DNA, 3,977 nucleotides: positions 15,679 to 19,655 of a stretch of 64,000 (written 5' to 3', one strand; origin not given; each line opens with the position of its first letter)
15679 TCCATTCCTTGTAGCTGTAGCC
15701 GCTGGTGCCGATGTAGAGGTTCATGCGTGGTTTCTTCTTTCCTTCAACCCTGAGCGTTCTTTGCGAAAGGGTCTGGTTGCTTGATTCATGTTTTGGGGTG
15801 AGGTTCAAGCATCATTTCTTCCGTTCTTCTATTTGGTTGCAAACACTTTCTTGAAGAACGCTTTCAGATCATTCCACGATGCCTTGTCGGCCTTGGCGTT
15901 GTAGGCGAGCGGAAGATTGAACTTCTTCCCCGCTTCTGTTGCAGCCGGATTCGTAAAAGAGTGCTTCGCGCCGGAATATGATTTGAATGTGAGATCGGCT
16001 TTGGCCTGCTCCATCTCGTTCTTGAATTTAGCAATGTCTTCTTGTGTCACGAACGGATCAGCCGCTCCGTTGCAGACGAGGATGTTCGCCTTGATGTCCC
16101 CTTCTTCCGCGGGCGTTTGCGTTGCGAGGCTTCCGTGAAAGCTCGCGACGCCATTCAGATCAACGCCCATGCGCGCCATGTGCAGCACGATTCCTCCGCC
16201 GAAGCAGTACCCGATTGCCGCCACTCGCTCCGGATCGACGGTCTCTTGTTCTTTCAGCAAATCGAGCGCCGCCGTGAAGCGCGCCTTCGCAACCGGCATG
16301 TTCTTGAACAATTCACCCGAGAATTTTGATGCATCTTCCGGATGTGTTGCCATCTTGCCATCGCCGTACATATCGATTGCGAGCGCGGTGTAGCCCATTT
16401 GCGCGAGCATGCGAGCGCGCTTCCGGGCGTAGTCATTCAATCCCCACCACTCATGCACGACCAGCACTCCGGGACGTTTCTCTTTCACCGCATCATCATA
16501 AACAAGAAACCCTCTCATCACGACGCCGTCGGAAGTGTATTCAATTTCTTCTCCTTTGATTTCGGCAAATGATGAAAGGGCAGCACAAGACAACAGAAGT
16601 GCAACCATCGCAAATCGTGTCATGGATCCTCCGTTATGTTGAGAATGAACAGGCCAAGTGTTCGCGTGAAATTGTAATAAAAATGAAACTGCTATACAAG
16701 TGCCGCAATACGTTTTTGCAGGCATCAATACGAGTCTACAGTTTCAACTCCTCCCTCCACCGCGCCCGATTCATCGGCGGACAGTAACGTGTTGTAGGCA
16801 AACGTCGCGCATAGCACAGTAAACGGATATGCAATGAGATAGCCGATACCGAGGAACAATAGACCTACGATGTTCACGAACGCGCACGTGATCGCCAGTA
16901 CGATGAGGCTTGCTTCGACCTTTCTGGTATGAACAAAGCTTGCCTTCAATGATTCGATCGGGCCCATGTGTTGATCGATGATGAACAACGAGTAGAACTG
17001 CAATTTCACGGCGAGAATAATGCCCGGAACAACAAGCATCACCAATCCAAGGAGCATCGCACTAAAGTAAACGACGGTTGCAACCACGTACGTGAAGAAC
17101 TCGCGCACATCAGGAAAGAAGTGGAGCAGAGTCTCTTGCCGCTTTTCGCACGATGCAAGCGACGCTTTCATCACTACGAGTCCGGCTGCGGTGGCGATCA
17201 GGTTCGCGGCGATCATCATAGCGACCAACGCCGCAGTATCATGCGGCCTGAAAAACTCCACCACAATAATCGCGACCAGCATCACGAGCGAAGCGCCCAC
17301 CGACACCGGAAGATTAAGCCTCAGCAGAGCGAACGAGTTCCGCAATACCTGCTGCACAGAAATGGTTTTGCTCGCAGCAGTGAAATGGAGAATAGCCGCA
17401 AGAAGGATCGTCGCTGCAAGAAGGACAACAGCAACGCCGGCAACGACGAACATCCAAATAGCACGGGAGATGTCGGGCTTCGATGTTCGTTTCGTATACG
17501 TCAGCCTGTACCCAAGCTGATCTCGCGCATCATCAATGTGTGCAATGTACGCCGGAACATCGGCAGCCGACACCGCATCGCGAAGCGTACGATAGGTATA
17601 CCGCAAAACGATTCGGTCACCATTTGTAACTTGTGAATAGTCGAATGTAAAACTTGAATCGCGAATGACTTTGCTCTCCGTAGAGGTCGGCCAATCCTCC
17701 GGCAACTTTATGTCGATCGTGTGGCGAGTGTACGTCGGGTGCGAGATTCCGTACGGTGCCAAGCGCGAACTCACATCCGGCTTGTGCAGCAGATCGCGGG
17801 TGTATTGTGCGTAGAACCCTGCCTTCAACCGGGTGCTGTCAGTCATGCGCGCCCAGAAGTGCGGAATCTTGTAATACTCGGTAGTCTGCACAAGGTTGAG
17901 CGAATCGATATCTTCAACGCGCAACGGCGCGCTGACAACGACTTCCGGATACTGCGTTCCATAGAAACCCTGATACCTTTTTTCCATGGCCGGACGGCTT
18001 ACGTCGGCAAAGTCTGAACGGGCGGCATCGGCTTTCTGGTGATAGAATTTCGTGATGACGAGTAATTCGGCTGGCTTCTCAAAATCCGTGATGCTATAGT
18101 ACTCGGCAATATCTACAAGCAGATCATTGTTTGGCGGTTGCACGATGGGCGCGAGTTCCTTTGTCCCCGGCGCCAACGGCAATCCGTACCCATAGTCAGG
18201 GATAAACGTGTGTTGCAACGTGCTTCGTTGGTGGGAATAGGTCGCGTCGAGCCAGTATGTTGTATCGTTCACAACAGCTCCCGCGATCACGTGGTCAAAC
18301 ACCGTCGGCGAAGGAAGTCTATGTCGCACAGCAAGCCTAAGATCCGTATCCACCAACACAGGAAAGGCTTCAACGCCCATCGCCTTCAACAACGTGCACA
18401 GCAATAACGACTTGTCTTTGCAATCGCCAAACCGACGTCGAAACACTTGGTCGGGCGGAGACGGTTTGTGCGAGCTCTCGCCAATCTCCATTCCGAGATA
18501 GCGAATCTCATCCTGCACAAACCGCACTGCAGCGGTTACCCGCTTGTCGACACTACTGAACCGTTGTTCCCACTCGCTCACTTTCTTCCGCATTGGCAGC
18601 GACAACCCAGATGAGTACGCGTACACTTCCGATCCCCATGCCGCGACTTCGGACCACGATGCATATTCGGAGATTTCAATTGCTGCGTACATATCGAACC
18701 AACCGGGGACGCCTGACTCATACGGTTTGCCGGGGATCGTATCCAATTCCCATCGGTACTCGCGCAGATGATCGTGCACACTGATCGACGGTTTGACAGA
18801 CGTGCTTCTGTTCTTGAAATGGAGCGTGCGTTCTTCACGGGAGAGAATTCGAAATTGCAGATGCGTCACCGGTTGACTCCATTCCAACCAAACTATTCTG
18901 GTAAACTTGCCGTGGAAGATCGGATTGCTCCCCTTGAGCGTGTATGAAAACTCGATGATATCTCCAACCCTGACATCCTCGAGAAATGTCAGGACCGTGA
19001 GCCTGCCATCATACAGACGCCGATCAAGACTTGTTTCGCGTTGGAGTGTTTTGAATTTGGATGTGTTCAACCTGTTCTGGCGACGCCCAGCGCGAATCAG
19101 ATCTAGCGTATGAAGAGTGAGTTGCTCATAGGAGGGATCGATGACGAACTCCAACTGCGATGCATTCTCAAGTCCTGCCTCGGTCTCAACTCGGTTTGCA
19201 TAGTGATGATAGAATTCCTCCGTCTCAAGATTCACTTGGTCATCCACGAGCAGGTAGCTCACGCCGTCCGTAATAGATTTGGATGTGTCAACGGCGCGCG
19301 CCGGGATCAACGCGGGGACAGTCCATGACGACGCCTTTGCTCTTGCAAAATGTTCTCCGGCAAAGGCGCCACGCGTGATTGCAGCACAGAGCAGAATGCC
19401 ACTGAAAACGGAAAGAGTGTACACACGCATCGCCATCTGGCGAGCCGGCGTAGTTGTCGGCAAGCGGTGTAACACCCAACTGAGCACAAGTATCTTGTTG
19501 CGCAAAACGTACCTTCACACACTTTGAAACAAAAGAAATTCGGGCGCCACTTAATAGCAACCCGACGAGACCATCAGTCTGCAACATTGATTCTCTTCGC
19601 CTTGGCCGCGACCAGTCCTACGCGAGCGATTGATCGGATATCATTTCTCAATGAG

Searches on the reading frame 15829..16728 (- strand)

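Call 39: search_protein_families(library=pfam, proteins=[window:15829-16728:-], max_evalue=0.001)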
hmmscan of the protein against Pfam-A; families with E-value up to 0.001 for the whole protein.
window:15829-16728:- (299 aa): 7 families
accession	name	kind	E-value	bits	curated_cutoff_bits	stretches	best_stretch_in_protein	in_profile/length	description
PF01738.24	DLH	-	1.5e-49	169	21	1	72-295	2-216/217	Dienelactone hydrolase family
PF00326.27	Peptidase_S9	-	1.1e-08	35.3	22.6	0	103-187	5-84/213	Prolyl oligopeptidase family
PF12146.15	Hydrolase_4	-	3.9e-06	26.8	27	0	203-259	181-235/239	Serine aminopeptidase, S33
PF02230.22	Abhydrolase_2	-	5e-05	23.7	23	1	162-260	100-203/217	Phospholipase/Carboxylesterase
PF08840.17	BAAT_C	-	0.00012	22.7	20.9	0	151-204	6-59/210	BAAT / Acyl-CoA thioester hydrolase C terminal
PF00561.26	Abhydrolase_1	-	0.00016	21.9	25.8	1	91-186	13-88/245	alpha/beta hydrolase fold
PF07859.19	Abhydrolase_3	-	0.00035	20.8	25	0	145-252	46-144/210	alpha/beta hydrolase fold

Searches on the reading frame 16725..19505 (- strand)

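Call 39: search_protein_families(library=pfam, proteins=[window:16725-19505:-], max_evalue=0.001)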
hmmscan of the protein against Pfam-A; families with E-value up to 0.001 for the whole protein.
window:16725-19505:- (926 aa): 2 families
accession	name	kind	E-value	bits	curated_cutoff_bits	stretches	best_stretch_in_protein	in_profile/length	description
PF12969.12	DUF3857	-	1.1e-37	130.1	24.6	1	95-258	4-167/170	Domain of Unknown Function with PDB structure (DUF3857)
PF01841.26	Transglut_core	-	5.7e-05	23.8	23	1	321-380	16-72/108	Transglutaminase-like superfamily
